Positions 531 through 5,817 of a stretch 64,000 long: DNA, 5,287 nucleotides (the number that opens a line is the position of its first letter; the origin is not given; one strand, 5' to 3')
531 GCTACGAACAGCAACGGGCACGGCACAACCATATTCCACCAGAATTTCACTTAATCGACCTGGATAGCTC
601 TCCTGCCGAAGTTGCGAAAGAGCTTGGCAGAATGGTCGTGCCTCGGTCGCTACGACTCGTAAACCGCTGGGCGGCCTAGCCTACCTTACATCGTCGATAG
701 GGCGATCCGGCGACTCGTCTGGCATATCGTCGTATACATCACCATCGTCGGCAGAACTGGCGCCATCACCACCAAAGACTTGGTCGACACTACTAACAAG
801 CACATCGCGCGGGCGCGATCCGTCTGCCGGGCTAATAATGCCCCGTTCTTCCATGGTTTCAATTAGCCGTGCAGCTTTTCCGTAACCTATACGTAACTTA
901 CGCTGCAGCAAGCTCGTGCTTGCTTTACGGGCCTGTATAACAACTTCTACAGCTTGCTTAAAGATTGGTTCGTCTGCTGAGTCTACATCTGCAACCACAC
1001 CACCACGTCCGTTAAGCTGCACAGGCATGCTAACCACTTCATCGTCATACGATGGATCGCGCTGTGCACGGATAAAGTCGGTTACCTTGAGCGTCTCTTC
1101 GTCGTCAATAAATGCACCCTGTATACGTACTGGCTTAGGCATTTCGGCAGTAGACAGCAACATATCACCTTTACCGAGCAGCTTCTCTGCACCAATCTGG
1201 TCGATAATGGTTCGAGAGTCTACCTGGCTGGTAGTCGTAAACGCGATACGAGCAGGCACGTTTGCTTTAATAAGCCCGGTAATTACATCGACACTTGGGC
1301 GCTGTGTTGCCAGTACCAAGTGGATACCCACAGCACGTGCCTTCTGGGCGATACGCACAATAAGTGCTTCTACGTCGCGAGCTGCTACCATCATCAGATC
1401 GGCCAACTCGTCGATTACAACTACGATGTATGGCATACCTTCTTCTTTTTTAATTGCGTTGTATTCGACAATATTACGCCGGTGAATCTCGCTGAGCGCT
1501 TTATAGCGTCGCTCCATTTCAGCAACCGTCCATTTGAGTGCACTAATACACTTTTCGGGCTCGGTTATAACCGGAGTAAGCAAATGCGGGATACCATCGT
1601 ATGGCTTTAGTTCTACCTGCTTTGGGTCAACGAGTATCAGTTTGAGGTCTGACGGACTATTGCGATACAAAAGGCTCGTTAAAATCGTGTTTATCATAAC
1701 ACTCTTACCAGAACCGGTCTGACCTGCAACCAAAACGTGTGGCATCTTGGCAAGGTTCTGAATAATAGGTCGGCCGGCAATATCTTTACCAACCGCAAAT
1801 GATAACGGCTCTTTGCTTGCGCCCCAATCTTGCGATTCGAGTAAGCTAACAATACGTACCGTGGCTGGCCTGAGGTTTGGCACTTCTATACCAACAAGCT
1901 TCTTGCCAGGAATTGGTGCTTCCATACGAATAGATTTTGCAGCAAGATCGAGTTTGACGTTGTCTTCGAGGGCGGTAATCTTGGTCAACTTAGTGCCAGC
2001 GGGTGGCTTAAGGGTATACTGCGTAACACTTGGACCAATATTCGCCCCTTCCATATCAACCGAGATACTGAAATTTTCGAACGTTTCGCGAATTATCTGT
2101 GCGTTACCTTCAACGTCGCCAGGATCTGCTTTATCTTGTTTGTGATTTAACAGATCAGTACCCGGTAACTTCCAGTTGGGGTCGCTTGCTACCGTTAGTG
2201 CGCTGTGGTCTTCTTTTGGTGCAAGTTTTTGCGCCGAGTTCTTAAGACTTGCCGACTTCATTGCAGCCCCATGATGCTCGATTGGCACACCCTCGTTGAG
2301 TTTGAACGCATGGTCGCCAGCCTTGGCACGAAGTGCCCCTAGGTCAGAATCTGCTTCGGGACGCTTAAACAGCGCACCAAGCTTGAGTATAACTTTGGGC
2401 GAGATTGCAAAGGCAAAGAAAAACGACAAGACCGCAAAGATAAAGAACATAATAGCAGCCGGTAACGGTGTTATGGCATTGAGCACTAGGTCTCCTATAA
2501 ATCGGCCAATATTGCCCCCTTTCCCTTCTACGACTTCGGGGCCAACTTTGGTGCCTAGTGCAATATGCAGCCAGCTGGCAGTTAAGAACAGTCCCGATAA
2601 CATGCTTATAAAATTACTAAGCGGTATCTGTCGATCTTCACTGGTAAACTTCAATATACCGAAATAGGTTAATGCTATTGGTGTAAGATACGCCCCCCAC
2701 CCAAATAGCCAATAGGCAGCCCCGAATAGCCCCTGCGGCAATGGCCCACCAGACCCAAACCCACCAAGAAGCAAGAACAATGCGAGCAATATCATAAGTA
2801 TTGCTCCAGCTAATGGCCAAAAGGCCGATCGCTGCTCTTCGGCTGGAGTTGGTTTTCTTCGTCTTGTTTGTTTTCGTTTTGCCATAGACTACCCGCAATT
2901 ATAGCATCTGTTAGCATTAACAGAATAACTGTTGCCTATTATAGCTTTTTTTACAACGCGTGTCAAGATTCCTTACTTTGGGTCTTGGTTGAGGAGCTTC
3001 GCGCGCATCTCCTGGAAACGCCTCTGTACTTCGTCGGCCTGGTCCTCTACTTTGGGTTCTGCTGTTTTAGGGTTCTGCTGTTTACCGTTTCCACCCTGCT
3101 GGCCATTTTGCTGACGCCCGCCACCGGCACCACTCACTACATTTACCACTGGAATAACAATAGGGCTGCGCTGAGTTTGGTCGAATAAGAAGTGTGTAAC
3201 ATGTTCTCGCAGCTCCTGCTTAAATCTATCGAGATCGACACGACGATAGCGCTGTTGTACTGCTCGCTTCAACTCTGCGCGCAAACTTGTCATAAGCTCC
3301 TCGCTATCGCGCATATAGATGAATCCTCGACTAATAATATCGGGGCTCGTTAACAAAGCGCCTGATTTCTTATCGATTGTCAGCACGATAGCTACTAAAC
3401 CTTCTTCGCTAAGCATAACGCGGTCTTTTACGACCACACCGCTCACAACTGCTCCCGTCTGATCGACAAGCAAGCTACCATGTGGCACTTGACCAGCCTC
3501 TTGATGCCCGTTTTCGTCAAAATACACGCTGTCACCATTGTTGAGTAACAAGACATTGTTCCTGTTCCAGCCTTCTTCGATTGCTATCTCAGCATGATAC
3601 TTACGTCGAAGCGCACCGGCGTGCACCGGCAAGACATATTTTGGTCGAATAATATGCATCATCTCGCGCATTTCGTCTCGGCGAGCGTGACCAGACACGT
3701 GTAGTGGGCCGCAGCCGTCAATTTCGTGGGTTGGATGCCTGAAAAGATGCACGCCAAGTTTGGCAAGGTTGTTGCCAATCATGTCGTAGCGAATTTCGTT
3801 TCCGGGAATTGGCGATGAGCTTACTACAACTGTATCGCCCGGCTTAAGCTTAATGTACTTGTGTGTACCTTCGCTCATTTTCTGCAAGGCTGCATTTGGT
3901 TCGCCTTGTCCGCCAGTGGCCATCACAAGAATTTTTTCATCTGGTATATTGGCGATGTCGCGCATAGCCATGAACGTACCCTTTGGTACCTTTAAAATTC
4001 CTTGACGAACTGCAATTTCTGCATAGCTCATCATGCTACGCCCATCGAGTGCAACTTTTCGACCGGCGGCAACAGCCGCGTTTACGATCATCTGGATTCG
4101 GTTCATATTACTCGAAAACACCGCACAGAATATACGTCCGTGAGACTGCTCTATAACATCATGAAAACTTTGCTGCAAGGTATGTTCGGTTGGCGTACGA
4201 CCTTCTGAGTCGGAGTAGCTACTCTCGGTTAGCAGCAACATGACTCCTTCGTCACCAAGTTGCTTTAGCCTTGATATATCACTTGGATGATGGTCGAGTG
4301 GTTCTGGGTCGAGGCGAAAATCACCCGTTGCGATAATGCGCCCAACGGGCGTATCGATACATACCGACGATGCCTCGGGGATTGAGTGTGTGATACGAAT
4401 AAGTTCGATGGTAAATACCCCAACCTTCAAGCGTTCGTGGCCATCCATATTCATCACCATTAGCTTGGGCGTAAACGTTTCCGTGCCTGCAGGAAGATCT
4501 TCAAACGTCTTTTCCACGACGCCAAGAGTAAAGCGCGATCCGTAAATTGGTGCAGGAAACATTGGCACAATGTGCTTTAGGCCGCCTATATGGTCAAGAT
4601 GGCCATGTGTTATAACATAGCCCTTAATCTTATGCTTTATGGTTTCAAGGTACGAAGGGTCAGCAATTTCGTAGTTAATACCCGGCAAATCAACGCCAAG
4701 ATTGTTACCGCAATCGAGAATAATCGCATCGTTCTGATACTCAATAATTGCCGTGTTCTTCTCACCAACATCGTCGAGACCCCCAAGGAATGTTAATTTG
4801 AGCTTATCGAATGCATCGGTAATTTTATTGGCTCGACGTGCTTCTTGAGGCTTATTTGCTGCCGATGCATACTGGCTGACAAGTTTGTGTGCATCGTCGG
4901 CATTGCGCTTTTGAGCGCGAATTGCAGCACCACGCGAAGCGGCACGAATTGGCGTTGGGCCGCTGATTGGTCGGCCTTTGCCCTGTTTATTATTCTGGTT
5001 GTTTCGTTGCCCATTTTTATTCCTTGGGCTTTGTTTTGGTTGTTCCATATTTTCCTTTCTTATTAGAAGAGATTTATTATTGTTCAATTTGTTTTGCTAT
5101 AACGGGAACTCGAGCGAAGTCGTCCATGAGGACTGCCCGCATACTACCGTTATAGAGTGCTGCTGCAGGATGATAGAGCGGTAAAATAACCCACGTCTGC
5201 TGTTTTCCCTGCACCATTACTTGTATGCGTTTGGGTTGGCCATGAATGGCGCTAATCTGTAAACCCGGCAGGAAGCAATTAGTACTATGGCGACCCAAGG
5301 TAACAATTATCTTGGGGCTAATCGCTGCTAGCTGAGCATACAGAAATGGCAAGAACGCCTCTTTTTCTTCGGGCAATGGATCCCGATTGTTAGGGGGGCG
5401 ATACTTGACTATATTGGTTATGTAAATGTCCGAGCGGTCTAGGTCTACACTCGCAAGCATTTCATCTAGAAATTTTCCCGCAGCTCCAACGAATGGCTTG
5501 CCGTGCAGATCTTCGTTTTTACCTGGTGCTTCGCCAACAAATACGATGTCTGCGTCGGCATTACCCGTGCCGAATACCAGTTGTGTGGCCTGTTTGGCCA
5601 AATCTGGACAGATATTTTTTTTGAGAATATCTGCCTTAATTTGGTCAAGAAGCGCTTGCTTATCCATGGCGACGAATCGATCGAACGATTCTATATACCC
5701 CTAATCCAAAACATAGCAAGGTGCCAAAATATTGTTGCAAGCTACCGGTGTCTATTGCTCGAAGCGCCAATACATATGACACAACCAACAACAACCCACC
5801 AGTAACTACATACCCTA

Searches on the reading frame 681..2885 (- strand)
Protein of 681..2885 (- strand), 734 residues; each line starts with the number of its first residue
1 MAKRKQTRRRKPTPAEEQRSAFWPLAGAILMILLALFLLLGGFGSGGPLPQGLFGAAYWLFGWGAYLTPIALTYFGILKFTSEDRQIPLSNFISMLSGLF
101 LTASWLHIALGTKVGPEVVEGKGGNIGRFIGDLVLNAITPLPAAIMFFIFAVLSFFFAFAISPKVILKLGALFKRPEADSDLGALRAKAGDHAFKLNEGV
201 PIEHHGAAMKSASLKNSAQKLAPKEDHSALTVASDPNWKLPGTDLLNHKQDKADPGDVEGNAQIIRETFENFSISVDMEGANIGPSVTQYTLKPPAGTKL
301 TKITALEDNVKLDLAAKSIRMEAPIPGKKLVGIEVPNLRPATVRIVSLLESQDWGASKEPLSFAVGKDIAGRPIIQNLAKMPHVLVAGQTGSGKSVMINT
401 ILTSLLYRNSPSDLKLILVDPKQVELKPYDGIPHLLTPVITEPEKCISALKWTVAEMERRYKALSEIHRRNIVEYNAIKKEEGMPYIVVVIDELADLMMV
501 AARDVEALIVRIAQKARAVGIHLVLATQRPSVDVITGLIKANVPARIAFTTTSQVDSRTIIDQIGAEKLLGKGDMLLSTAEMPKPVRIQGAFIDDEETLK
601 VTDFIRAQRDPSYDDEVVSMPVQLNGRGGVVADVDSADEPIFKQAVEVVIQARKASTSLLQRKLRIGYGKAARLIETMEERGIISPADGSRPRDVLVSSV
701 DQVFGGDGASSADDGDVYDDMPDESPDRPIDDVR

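Call 12: search_protein_families(library=pfam, proteins=[window:681-2885:-], max_evalue=0.001)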
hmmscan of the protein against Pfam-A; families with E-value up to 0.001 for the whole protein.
window:681-2885:- (734 aa): 7 families
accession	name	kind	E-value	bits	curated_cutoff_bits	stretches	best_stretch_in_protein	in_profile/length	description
PF01580.24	FtsK_SpoIIIE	-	1.1e-61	208.6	24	1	345-532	2-221/221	FtsK/SpoIIIE family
PF09397.16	FtsK_gamma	-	1.7e-27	95.3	30.6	1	638-697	3-62/63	Ftsk gamma domain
PF17854.6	FtsK_alpha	-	2.6e-27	95.4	22.9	1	240-337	1-101/101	FtsK alpha domain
PF13491.11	FtsK_4TM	-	1.8e-05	25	23.1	1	56-162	57-162/171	4TM region of DNA translocase FtsK/SpoIIIE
PF12846.13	AAA_10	-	6.6e-05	22.5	27.5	0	381-423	21-59/362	AAA-like domain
PF01935.23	DUF87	-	0.00039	21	23.2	0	382-422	24-61/220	Helicase HerA, central domain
PF20703.3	nSTAND1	-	0.00087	19.5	27.1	0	372-527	24-159/379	Novel STAND NTPase 1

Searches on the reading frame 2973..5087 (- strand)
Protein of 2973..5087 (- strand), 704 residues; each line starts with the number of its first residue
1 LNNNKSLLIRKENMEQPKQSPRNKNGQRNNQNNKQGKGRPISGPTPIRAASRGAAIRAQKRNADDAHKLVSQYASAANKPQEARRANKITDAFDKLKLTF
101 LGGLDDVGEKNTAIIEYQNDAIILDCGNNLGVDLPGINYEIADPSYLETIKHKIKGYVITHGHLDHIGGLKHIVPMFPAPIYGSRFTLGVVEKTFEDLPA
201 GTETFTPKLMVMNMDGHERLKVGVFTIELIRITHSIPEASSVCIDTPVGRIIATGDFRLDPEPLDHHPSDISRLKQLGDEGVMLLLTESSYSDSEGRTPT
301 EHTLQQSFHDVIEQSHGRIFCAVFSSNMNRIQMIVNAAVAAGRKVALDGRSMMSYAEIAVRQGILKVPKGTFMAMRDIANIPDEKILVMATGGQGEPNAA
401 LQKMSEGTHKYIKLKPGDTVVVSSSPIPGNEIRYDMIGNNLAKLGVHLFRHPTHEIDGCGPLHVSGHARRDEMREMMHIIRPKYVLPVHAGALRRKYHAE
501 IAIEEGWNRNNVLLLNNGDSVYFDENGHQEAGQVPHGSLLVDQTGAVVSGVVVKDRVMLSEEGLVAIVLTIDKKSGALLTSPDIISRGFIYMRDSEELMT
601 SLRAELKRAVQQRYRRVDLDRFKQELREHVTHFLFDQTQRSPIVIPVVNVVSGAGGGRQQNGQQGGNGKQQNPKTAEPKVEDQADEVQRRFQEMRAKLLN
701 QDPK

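Call 12: search_protein_families(library=pfam, proteins=[window:2973-5087:-], max_evalue=0.001)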
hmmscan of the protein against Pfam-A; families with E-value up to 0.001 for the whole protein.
window:2973-5087:- (704 aa): 6 families
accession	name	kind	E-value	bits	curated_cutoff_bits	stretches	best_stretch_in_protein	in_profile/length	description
PF22505.1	RNase_J_b_CASP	-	2.1e-42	144.3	27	1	317-434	2-119/126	Ribonuclease J, beta-CASP domain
PF17770.6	RNase_J_C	-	6.2e-26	91.8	23.8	1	552-649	1-100/102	Ribonuclease J C-terminal domain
PF00753.33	Lactamase_B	-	3.5e-11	43.8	22.7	1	108-265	4-158/196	Metallo-beta-lactamase superfamily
PF12706.13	Lactamase_B_2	-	1.9e-10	41.1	27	1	151-263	26-149/200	Beta-lactamase superfamily domain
PF07521.17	RMMBL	-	2.6e-06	27.8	21.6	1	463-507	13-58/63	Zn-dependent metallo-hydrolase RNA specificity domain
PF02112.21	PDEase_II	-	0.0004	20.1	23.7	1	149-177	78-106/340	cAMP phosphodiesterases class-II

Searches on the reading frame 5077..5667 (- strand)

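Call 12: search_protein_families(library=pfam, proteins=[window:5077-5667:-], max_evalue=0.001)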
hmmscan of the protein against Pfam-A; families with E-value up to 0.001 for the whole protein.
window:5077-5667:- (196 aa): 1 family
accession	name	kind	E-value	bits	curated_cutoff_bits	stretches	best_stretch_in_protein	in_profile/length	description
PF03167.25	UDG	-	1.5e-35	122.8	24.3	1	32-176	1-127/141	Uracil DNA glycosylase superfamily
